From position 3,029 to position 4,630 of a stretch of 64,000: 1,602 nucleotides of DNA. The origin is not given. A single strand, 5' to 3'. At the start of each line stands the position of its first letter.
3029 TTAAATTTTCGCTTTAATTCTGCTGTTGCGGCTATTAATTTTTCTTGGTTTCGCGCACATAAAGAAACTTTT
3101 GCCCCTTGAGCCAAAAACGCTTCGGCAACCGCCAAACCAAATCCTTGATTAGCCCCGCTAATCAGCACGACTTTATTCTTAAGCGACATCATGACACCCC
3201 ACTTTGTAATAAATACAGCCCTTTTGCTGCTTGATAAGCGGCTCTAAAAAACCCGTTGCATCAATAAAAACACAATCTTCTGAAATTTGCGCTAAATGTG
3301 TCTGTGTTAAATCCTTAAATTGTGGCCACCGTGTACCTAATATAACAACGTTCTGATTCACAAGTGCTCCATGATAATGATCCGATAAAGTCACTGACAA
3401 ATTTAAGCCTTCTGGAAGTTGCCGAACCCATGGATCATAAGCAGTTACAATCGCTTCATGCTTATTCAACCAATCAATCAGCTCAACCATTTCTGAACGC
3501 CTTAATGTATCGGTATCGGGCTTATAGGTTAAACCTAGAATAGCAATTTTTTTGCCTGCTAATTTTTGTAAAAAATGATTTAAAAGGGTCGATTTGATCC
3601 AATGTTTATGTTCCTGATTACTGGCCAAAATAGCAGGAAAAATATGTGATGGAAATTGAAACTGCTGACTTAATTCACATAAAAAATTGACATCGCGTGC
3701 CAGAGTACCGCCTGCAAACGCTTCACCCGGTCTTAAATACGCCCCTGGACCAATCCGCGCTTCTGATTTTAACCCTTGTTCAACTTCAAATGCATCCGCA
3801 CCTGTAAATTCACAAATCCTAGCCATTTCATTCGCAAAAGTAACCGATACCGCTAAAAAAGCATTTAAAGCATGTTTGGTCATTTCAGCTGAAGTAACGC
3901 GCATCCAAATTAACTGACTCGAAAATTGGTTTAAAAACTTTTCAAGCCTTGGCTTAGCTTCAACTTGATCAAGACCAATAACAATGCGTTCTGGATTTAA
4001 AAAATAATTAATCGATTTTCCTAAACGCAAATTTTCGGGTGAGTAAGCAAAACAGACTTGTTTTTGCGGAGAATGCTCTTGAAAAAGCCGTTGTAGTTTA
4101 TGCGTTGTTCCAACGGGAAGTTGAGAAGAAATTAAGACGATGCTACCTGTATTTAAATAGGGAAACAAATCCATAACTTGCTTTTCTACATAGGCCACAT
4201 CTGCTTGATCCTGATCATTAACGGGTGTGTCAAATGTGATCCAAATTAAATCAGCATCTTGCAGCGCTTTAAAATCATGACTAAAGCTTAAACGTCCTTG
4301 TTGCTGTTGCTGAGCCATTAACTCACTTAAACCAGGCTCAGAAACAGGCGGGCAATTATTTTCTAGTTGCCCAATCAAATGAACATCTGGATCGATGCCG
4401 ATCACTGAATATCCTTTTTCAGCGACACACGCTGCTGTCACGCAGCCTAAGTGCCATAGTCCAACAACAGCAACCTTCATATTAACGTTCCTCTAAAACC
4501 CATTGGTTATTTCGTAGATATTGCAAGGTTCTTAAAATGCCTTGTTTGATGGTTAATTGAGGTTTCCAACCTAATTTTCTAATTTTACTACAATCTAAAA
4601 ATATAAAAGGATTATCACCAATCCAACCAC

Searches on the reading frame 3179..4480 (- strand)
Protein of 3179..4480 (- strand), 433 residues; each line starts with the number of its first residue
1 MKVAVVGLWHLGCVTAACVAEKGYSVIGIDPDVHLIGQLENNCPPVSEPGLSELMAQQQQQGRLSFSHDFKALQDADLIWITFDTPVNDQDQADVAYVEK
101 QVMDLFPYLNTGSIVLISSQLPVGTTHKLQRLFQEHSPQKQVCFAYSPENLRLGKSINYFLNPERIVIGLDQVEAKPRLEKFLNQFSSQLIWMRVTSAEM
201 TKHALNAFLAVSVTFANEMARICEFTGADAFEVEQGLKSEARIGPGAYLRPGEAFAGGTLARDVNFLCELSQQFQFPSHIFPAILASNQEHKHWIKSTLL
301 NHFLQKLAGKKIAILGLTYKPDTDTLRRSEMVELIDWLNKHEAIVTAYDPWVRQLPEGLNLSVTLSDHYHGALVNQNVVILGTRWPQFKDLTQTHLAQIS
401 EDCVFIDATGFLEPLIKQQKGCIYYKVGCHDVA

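Call 51: search_protein_families(library=pfam, proteins=[window:3179-4480:-], max_evalue=0.00001)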
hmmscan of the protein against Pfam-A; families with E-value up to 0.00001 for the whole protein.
window:3179-4480:- (433 aa): 3 families
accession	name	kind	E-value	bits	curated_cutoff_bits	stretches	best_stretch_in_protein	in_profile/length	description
PF03721.20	UDPG_MGDP_dh_N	-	1.6e-39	135.9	27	1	1-179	1-184/187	UDP-glucose/GDP-mannose dehydrogenase family, NAD binding domain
PF00984.24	UDPG_MGDP_dh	-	4.4e-21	75.2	25.4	1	197-289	2-93/94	UDP-glucose/GDP-mannose dehydrogenase family, central domain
PF03720.21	UDPG_MGDP_dh_C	-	5.7e-20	72.1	30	1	313-413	1-102/103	UDP-glucose/GDP-mannose dehydrogenase family, UDP binding domain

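Call 69: find_encoding_contigs(protein=window:3179-4480:-, flank=10000, max_places=4)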
Protein window:3179-4480:- (433 aa): 5 contigs read that carry it; 1 place shown.
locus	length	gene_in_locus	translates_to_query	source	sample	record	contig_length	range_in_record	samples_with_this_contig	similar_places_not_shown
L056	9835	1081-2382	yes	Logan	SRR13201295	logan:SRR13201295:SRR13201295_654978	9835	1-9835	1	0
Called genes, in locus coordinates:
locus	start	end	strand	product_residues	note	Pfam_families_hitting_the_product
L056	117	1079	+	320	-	PF01073:3Beta_HSD, PF01370:Epimerase, PF02719:Polysacc_synt_2, PF04321:RmlD_sub_bind, PF05368:NmrA, PF07993:NAD_binding_4, PF13460:NAD_binding_10, PF16363:GDP_Man_Dehyd, +1 more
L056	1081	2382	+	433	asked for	PF03721:UDPG_MGDP_dh_N, PF00984:UDPG_MGDP_dh, PF03720:UDPG_MGDP_dh_C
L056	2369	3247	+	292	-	PF00106:adh_short, PF08659:KR (weak), PF23441:SDR, PF13561:adh_short_C2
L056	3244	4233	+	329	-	PF01408:GFO_IDH_MocA, PF03447:NAD_binding_3 (weak), PF02894:GFO_IDH_MocA_C, PF22725:GFO_IDH_MocA_C3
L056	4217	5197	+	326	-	PF00288:GHMP_kinases_N, PF08544:GHMP_kinases_C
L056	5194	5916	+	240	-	PF00483:NTP_transferase, PF12804:NTP_transf_3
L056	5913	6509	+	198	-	PF13580:SIS_2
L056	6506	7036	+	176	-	PF08645:PNK3P (weak), PF13419:HAD_2, PF00702:Hydrolase, PF13242:Hydrolase_like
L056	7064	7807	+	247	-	PF00923:TAL_FSA, PF04760:IF2_N (weak)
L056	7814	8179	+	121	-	PF01592:NifU_N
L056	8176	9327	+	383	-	PF00266:Aminotran_5, PF01212:Beta_elim_lyase (weak), PF01041:DegT_DnrJ_EryC1 (weak)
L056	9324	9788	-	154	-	-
